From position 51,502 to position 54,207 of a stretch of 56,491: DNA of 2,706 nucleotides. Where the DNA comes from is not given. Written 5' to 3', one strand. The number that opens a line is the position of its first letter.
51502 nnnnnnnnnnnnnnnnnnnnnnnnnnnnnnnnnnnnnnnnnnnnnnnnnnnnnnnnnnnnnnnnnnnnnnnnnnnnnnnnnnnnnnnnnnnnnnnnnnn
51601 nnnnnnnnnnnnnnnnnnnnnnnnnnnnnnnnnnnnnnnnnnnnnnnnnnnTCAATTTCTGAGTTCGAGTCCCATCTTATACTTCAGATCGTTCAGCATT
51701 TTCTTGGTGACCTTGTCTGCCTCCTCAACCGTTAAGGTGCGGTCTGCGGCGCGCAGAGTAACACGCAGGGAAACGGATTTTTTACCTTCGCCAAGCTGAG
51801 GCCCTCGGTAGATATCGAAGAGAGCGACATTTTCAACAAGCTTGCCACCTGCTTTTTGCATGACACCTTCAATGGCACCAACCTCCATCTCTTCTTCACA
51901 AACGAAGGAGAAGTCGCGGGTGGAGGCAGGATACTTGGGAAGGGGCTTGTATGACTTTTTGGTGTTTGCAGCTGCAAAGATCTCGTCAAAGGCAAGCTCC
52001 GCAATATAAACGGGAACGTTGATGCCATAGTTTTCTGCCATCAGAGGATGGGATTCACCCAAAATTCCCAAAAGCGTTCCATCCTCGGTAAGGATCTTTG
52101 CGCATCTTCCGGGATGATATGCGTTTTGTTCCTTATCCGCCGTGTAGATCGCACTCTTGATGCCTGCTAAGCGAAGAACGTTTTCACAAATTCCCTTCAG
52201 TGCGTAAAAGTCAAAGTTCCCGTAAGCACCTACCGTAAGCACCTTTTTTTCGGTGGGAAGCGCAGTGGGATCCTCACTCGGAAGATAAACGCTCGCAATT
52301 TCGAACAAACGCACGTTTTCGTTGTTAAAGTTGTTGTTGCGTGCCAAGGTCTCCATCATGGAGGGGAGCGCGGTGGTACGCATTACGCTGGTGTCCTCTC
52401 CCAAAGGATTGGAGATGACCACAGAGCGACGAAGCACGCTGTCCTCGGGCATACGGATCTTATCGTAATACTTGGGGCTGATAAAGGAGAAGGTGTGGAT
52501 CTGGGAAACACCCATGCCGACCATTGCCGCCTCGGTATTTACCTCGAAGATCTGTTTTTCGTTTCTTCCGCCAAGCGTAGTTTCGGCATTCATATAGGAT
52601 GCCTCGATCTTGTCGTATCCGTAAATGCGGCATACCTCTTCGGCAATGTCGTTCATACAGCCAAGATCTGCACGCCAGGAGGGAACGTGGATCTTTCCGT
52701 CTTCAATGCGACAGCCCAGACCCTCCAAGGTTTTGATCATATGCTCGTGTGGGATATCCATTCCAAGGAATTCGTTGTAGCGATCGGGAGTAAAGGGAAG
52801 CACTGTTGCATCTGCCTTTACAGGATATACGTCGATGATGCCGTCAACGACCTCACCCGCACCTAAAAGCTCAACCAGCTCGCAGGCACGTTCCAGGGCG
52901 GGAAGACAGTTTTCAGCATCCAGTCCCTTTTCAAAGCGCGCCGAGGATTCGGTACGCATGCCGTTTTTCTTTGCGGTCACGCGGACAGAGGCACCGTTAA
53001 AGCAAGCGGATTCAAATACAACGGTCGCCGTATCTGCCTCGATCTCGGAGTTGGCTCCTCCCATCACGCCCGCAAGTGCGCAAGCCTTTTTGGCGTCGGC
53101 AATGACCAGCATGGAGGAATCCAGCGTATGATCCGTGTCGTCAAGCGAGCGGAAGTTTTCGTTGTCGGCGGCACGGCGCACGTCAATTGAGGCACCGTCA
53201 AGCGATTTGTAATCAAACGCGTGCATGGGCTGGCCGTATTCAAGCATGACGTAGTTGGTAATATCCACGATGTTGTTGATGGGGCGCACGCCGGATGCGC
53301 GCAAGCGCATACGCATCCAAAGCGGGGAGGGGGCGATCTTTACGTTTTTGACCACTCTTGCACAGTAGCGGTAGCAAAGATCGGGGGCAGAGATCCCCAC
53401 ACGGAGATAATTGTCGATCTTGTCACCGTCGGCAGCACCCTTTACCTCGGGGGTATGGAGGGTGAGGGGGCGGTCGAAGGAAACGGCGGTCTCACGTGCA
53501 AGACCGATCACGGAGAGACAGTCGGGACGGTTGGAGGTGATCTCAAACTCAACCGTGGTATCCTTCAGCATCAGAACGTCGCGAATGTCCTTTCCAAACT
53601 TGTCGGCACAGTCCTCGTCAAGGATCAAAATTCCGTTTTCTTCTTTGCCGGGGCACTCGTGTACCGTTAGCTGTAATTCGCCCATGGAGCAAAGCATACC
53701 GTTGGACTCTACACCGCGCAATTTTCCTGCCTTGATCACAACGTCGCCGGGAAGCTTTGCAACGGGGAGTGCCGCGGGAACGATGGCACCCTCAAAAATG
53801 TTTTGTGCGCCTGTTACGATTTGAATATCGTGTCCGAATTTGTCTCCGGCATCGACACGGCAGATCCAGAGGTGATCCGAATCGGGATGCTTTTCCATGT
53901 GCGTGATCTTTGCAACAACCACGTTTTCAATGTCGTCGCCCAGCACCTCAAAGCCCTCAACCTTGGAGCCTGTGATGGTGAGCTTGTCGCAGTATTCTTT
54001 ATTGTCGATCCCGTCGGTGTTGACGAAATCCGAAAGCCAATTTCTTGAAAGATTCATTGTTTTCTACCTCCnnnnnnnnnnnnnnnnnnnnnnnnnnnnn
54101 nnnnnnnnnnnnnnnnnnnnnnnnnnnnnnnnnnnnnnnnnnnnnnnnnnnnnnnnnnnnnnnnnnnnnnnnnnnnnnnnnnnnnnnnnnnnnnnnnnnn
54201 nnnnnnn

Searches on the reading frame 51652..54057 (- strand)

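Call 80: search_protein_families(library=pfam, proteins=[window:51652-54057:-])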
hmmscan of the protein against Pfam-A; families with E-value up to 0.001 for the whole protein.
window:51652-54057:- (801 aa): 5 families
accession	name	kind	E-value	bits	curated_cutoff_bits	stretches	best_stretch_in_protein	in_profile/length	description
PF03483.22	B3_4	-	3.1e-68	229.2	29.3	1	228-396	2-170/174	B3/4 domain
PF17759.6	tRNA_synthFbeta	-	2.6e-56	190.9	22.4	1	484-689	1-213/214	Phenylalanyl tRNA synthetase beta chain CLM domain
PF03147.19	FDX-ACB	-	1.3e-27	96.5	31.1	1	707-800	1-94/94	Ferredoxin-fold anticodon binding domain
PF03484.21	B5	-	7.7e-17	61.7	28.6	1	422-481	3-67/67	tRNA synthetase B5 domain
PF01588.26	tRNA_bind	-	2.3e-14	53.7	27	1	46-131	1-77/96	Putative tRNA binding domain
